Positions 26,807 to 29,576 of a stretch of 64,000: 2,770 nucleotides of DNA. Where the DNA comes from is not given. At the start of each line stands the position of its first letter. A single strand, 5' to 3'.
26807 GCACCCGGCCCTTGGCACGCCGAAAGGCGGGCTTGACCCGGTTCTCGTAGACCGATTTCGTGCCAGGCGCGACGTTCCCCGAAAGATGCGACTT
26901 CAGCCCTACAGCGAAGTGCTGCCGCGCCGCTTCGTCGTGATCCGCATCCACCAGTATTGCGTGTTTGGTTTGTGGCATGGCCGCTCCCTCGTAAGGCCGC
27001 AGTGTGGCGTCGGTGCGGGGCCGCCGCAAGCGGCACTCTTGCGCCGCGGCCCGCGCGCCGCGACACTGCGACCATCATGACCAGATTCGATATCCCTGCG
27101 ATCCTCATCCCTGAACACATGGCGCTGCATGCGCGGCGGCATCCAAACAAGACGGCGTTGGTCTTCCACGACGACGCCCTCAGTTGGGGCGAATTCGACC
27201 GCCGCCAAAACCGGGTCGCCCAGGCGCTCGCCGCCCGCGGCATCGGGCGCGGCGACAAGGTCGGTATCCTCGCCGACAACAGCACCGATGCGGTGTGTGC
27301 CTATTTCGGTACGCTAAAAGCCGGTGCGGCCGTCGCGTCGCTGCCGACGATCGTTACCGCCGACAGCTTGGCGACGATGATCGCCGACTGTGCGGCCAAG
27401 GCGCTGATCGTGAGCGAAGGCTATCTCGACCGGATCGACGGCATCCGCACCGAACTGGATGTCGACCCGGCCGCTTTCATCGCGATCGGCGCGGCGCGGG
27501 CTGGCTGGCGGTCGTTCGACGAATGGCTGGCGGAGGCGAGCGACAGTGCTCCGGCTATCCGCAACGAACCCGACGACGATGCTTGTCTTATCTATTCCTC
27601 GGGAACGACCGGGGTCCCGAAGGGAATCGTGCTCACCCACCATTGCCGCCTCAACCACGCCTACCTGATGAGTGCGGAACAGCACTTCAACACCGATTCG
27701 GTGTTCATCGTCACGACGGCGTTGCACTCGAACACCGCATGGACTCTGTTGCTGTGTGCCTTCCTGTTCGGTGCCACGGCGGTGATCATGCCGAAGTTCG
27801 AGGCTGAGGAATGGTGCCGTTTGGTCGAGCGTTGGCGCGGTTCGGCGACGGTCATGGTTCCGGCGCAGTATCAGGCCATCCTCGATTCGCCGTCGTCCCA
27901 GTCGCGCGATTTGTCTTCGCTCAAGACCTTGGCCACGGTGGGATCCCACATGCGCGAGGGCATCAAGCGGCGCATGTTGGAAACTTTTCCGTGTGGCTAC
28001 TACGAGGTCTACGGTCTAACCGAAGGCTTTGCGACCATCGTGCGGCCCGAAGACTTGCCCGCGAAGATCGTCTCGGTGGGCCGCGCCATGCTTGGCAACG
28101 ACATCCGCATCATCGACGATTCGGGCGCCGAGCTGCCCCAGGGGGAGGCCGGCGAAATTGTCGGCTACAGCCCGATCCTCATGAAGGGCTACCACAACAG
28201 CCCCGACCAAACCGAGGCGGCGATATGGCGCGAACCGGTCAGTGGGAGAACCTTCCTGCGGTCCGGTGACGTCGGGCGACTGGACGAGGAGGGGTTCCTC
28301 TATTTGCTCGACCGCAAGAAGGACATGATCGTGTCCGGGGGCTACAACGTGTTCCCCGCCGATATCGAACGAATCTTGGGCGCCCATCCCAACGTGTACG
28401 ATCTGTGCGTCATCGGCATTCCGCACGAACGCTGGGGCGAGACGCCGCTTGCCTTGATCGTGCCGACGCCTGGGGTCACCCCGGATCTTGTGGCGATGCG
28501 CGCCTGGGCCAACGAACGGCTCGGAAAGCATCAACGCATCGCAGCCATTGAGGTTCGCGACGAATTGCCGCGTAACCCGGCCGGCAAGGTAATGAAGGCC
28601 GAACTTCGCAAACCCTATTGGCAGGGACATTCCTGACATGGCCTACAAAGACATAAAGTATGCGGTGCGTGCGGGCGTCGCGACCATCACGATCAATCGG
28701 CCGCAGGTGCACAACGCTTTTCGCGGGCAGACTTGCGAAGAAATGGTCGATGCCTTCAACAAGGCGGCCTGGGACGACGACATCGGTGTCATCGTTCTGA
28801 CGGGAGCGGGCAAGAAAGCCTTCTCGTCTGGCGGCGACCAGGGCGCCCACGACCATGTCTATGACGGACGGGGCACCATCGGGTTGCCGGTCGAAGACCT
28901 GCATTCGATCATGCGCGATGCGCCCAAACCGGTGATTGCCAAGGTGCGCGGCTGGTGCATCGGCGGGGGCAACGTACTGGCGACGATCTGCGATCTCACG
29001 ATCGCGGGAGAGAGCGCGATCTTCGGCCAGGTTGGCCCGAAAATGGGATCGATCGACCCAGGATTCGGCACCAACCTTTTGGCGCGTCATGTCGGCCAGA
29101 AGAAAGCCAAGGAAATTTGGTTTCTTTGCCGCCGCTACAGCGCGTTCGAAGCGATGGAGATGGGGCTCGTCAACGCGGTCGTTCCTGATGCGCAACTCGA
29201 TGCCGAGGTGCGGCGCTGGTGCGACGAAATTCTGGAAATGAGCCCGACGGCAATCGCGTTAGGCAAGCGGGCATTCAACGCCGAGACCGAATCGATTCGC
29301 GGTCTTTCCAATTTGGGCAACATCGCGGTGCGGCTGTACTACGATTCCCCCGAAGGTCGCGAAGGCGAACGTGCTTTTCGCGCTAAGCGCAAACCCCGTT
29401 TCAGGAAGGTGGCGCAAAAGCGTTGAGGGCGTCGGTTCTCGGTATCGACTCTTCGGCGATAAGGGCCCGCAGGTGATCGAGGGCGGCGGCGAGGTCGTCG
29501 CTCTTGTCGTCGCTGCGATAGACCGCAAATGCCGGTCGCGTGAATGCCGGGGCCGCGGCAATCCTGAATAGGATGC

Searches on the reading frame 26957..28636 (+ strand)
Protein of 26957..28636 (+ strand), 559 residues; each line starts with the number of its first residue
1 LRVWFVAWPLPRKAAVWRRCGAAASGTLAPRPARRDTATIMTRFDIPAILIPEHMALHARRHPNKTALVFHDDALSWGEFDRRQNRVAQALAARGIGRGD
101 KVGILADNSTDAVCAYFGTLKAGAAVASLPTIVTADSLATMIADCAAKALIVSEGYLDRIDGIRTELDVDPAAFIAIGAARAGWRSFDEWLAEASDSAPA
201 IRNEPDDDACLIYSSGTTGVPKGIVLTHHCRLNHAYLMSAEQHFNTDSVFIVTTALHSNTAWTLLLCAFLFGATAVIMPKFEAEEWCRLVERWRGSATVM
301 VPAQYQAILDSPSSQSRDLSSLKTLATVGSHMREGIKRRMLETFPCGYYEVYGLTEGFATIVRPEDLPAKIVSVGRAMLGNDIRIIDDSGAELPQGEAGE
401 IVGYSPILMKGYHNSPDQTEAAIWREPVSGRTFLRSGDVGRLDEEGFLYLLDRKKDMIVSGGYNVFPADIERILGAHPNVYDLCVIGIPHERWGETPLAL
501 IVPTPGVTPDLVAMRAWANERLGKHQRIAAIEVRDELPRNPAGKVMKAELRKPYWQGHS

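Call 21: search_protein_families(library=pfam, proteins=[window:26957-28636:+], max_evalue=0.1)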
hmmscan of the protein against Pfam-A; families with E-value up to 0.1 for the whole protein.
window:26957-28636:+ (559 aa): 2 families
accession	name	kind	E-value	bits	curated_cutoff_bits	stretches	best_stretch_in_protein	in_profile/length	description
PF00501.34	AMP-binding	-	8.7e-79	265.5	29.9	1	58-413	4-384/384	AMP-binding enzyme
PF13193.12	AMP-binding_C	-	1.2e-15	58.6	24.5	1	470-544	2-76/76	AMP-binding enzyme C-terminal domain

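Call 81: search_protein_families(library=ncbifam, proteins=[window:27077-28636:+], max_evalue=1e-10)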
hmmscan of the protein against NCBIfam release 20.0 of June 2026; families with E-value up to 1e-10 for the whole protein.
window:27077-28636:+ (519 aa): 103 families (the best 25 are shown)
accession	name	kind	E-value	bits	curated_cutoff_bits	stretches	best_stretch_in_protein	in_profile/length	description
NF004837.0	PRK06187.1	subfamily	2.2e-120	402.4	476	1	10-518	9-526/531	long-chain-fatty-acid--CoA ligase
NF006182.0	PRK08316.1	subfamily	6e-95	318.7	663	1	15-516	17-519/523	fatty acyl-CoA synthetase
NF006181.0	PRK08314.1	subfamily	5.2e-94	315.5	705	2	146-511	185-551/563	long-chain-fatty-acid--CoA ligase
NF005857.1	PRK07786.1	exception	3.3e-89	299.7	733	1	14-514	14-512/513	fatty-acid--CoA ligase FadD5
NF005801.1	PRK07656.1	equivalog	2e-88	297.2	657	1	11-511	3-500/500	FadD3 family acyl-CoA ligase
NF004797.0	PRK06145.1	equivalog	3.4e-80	269.8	850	1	13-514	6-495/499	acyl-CoA synthetase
NF009071.0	PRK12406.1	subfamily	4.9e-80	269.4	701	1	28-517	6-505/510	acyl-CoA synthetase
NF005676.0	PRK07470.1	equivalog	2.5e-77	260.7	774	1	14-512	25-527/544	acyl-CoA synthetase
NF005702.0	PRK07514.1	subfamily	9.4e-75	251.9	558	1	22-514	16-500/506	malonyl-CoA synthase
NF038341.1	ligase_FadD4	exception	6.7e-74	249.1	850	1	18-514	4-504/506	fatty-acid--CoA ligase FadD4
NF005859.1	PRK07788.1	exception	2.3e-72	244.2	875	1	16-512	65-556/560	long-chain-fatty-acid--CoA ligase FadD2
NF052580.1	Str24CoAsynCasG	equivalog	1e-71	241.9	750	1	18-510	49-546/548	steroid-24-oyl-CoA synthetase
NF052269.1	Staph_lig_FadD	equivalog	1.2e-71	241.6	650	1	19-512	10-491/499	long-chain-fatty-acid--CoA ligase FadD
TIGR03098.1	ligase_PEP_1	hypoth_equivalog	1.4e-71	241.5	592.35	1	15-511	6-515/517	acyl-CoA ligase (AMP-forming), exosortase A system-associated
NF004822.0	PRK06178.1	equivalog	3.3e-71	240.6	782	2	138-512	185-565/571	acyl-CoA synthetase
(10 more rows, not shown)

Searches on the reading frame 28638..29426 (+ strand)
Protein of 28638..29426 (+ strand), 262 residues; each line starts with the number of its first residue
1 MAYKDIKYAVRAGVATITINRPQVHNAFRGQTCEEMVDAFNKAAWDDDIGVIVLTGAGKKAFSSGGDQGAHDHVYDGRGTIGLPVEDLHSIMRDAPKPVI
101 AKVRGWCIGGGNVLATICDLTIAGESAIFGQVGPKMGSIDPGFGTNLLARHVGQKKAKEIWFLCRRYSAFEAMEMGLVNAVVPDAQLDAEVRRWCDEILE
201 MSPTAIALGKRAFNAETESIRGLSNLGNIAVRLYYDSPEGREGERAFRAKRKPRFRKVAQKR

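Call 21: search_protein_families(library=pfam, proteins=[window:28638-29426:+], max_evalue=0.1)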
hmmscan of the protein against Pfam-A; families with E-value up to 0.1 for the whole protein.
window:28638-29426:+ (262 aa): 2 families
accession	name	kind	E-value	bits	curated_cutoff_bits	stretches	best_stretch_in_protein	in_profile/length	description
PF00378.25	ECH_1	-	7.8e-65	219.1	27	1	11-256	3-249/251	Enoyl-CoA hydratase/isomerase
PF16113.10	ECH_2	-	2.5e-18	67.1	27.2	1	15-189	2-179/335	Enoyl-CoA hydratase/isomerase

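Call 81: search_protein_families(library=ncbifam, proteins=[window:28638-29426:+], max_evalue=1e-10)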
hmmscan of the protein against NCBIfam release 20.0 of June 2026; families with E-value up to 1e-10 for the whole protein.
window:28638-29426:+ (262 aa): 66 families (the best 25 are shown)
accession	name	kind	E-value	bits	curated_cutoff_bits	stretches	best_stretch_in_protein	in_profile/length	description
TIGR03210.1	badI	equivalog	1.3e-123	411.3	467.6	1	3-257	1-255/256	2-ketocyclohexanecarboxyl-CoA hydrolase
NF005637.0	PRK07396.1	equivalog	1.5e-99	332.9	380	1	2-259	11-270/273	1,4-dihydroxy-2-naphthoyl-CoA synthase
TIGR01929.1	menB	equivalog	2e-91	306.1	342.7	1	3-257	1-258/259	1,4-dihydroxy-2-naphthoyl-CoA synthase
NF006186.0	PRK08321.1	equivalog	1.1e-61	209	378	1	4-258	23-298/302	1,4-dihydroxy-2-naphthoyl-CoA synthase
NF051848.1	EnCoAHydtEchA19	equivalog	3.7e-44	151.2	400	1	12-257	8-257/258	enoyl-CoA hydratase EchA19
NF042430.2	EnCoAhydt_DpgD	equivalog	1e-43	149.7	400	1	10-256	3-256/258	enoyl-CoA-hydratase DpgD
NF006140.0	PRK08290.1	subfamily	1.6e-43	149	280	2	92-223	118-246/292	enoyl-CoA hydratase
NF004781.0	PRK06127.1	subfamily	3.6e-43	148.1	291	1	6-256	13-267/269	enoyl-CoA hydratase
NF004796.0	PRK06144.1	subfamily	5.3e-42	144.1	272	1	4-256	8-260/262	enoyl-CoA hydratase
NF004475.0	PRK05809.1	subfamily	1.3e-40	139.6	394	1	1-256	1-258/260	short-chain-enoyl-CoA hydratase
NF005675.0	PRK07468.1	equivalog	7.6e-40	137.3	350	1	5-257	5-261/262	crotonase/enoyl-CoA hydratase family protein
NF006007.0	PRK08138.1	subfamily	1.5e-39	135.9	355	1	11-256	15-259/261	enoyl-CoA hydratase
NF004517.0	PRK05862.1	equivalog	2e-39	135.6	396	1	1-257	1-256/257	enoyl-CoA hydratase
NF006109.0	PRK08260.1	subfamily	4.2e-38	131.3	320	2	93-260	110-280/296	enoyl-CoA hydratase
TIGR02280.1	PaaB1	equivalog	1.2e-37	129.9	345.15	1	8-256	3-254/256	2-(1,2-epoxy-1,2-dihydrophenyl)acetyl-CoA isomerase PaaG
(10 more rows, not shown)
